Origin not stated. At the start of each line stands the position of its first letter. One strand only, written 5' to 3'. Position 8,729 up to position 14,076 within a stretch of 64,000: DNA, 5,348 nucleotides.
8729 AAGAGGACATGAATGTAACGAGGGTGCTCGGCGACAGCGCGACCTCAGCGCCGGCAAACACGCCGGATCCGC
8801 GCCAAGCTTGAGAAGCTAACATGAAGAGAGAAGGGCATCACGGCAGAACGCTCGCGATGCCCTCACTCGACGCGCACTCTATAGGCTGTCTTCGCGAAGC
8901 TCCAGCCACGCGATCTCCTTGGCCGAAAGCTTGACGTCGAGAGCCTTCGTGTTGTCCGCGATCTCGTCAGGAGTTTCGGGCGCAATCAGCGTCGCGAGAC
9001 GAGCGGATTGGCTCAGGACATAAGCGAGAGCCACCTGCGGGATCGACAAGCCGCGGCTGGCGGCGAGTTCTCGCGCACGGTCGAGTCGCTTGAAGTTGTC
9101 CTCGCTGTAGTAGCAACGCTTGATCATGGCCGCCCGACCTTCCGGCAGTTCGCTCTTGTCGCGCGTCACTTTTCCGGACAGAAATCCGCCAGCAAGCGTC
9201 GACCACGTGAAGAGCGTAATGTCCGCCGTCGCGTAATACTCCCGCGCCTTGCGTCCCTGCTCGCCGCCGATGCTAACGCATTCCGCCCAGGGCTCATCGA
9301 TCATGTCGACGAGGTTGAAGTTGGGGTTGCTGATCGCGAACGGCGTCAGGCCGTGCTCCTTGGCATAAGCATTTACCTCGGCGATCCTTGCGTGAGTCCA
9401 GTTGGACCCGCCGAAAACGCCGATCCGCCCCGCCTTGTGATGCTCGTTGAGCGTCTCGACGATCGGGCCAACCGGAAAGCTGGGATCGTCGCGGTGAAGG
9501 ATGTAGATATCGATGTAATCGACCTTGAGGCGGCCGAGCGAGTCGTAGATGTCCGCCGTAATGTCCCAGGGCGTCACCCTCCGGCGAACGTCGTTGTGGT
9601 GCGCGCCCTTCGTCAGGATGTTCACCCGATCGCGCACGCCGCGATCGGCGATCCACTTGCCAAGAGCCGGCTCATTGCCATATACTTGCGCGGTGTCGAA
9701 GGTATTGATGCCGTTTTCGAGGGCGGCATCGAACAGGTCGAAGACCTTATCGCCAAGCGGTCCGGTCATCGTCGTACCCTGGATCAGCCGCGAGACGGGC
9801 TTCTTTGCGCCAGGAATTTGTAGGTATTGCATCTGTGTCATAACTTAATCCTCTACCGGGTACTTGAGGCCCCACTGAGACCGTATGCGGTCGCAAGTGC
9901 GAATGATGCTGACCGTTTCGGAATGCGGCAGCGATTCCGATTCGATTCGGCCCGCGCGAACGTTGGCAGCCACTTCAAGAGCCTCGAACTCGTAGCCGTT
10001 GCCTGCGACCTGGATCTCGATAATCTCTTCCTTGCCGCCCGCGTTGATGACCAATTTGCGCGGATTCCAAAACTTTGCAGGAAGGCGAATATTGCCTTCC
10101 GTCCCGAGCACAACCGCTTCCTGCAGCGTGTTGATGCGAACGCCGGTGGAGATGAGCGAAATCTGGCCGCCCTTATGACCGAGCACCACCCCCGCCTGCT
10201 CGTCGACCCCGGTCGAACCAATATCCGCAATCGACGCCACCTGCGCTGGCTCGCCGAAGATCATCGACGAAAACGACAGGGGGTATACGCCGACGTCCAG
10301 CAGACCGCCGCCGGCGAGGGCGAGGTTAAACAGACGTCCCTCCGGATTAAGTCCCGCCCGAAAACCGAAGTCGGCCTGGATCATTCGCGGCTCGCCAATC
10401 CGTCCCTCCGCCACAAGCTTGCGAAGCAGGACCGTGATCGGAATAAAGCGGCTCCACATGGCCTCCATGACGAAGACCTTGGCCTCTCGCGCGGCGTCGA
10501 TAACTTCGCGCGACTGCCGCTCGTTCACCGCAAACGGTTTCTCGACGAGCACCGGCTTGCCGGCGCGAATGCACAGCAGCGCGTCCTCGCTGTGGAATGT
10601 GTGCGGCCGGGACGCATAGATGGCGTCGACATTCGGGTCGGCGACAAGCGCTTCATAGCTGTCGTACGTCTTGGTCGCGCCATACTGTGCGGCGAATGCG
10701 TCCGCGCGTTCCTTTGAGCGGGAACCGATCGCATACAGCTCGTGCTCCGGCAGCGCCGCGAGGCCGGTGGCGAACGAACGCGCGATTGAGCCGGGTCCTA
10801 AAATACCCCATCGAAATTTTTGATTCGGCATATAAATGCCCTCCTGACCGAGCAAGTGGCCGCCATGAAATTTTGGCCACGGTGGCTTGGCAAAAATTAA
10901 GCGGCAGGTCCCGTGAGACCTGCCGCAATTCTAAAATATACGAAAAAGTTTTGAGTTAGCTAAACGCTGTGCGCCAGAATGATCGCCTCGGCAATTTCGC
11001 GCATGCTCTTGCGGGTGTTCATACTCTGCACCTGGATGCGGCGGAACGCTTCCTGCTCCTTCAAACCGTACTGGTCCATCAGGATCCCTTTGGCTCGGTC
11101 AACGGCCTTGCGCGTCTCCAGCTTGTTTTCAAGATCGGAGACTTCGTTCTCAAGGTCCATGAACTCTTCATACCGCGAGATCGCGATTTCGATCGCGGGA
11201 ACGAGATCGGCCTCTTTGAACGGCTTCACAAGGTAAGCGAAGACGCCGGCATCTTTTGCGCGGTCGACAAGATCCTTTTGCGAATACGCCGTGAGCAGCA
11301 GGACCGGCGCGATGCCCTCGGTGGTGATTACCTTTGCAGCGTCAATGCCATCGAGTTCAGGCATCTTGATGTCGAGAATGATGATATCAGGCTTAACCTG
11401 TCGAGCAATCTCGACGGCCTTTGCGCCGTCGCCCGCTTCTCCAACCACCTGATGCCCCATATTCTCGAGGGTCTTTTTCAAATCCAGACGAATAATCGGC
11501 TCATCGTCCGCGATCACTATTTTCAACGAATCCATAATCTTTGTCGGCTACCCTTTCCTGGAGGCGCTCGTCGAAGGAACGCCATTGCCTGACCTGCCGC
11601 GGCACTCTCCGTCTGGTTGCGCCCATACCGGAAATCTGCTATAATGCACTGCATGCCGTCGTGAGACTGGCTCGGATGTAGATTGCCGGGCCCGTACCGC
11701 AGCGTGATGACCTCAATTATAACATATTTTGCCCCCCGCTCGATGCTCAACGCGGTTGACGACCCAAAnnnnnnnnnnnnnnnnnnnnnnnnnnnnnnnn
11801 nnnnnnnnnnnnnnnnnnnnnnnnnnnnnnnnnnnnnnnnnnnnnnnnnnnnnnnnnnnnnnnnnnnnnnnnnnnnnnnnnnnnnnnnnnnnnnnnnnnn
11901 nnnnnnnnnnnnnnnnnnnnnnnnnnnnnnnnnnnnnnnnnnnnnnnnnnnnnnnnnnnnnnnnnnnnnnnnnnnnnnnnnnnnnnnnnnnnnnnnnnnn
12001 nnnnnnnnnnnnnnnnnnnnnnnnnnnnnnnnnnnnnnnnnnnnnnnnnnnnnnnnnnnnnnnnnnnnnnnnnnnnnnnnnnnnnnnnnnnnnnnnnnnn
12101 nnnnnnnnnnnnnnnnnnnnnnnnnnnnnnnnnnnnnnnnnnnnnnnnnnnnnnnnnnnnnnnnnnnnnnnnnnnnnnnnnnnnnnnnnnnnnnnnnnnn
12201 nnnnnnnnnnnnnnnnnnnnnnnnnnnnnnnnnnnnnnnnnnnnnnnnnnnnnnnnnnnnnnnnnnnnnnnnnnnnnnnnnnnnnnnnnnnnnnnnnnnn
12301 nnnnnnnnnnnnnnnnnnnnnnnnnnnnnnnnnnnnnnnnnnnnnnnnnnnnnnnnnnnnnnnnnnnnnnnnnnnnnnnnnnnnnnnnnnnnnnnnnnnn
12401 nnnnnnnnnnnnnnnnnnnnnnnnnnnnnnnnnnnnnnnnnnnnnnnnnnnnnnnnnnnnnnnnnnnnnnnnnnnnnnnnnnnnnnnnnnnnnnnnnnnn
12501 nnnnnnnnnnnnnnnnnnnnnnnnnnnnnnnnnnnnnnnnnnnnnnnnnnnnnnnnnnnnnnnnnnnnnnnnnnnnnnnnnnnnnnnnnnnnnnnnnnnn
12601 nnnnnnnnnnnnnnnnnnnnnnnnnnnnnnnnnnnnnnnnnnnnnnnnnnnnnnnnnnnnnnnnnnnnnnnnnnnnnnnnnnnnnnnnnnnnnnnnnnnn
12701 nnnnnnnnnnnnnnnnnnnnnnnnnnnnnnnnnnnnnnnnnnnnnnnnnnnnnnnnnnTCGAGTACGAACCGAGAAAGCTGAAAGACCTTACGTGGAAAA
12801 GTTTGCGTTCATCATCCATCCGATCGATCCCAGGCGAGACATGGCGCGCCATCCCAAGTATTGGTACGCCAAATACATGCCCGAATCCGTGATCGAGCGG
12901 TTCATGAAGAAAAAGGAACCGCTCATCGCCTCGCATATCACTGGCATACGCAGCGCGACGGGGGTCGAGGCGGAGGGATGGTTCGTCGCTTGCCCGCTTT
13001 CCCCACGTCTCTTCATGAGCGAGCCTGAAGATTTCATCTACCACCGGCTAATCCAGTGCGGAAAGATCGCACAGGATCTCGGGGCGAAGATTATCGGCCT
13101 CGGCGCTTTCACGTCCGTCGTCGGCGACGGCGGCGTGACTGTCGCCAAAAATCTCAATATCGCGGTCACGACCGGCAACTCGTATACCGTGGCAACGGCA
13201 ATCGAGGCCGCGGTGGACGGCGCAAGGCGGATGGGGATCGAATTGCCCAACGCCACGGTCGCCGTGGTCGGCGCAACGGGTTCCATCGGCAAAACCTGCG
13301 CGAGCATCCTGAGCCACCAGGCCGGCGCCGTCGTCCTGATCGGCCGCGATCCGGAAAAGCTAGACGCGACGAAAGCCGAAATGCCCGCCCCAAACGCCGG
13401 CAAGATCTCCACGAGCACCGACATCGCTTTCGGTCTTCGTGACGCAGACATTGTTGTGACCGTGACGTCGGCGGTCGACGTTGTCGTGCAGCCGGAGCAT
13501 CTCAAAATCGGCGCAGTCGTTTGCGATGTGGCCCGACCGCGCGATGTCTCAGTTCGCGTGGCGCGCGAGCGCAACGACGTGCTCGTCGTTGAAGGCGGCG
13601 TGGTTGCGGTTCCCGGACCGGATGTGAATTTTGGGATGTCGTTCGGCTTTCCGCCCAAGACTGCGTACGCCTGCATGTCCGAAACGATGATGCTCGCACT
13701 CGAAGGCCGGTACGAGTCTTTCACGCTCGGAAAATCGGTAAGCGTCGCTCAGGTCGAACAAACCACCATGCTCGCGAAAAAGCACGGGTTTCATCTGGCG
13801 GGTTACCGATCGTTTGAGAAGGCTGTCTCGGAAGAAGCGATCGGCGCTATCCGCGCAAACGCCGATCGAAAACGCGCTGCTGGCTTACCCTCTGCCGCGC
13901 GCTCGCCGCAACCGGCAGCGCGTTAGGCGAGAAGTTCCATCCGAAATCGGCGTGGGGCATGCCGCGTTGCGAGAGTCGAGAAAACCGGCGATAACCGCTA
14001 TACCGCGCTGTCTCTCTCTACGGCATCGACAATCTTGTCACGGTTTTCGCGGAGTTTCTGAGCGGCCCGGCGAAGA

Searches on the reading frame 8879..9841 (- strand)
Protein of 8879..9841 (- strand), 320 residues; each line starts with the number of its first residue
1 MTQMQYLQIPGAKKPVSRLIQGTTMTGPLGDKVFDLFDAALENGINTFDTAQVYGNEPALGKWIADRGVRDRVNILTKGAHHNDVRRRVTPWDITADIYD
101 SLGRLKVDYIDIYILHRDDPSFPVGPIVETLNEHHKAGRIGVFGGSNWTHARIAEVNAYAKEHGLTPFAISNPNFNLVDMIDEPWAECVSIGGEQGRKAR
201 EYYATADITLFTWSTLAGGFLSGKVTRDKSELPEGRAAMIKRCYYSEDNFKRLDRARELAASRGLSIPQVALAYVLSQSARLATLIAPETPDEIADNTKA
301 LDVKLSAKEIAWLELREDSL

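Call 81: search_protein_families(library=pfam, proteins=[window:8879-9841:-], max_evalue=0.001)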
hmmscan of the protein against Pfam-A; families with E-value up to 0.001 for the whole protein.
window:8879-9841:- (320 aa): 1 family
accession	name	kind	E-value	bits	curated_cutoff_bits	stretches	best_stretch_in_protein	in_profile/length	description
PF00248.27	Aldo_ket_red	-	1.2e-56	192.3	24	1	31-312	19-285/291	Aldo/keto reductase family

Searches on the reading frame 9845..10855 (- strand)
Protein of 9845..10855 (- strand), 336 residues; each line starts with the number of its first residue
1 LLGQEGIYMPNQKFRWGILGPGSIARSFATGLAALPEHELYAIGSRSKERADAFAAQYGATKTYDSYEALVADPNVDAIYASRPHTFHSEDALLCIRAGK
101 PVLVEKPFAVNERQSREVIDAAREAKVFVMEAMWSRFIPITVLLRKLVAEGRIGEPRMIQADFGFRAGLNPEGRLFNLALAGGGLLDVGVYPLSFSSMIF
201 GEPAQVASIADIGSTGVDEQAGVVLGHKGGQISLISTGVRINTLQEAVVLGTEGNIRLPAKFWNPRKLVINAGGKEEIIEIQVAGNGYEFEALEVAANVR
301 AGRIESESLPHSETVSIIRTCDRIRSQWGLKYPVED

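Call 81: search_protein_families(library=pfam, proteins=[window:9845-10855:-], max_evalue=0.001)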
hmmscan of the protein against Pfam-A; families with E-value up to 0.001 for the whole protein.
window:9845-10855:- (336 aa): 4 families
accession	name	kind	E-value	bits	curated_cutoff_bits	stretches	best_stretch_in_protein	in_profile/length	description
PF01408.29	GFO_IDH_MocA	-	3.6e-21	76.5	24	1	14-131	1-118/120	Oxidoreductase family, NAD-binding Rossmann fold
PF22725.1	GFO_IDH_MocA_C3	-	1.7e-18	67.2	27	1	144-257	4-124/124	GFO/IDH/MocA C-terminal domain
PF03807.23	F420_oxidored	-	5.8e-06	27.2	21.6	1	17-71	3-57/94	NADP oxidoreductase coenzyme F420-dependent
PF02894.22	GFO_IDH_MocA_C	-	0.00053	20.3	22.9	1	145-266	1-135/218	Oxidoreductase family, C-terminal alpha/beta domain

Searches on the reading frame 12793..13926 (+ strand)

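Call 53: search_protein_families(library=pfam, proteins=[window:12793-13926:+], max_evalue=0.001)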
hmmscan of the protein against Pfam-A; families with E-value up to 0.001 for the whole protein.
window:12793-13926:+ (377 aa): 4 families
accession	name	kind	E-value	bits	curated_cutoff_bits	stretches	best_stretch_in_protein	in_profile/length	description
PF01488.26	Shikimate_DH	-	4.7e-10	40.1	24.3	1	150-258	9-123/138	Shikimate / quinate 5-dehydrogenase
PF00670.27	AdoHcyase_NAD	-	4.8e-06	27.2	27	1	138-248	7-111/162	S-adenosyl-L-homocysteine hydrolase, NAD binding domain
PF13460.12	NAD_binding_10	-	2.1e-05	24.9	27.2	1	160-228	1-71/184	NAD(P)H-binding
PF02882.25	THF_DHG_CYH_C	-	3.2e-05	23.7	27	0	128-186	11-69/160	Tetrahydrofolate dehydrogenase/cyclohydrolase, NAD(P)-binding domain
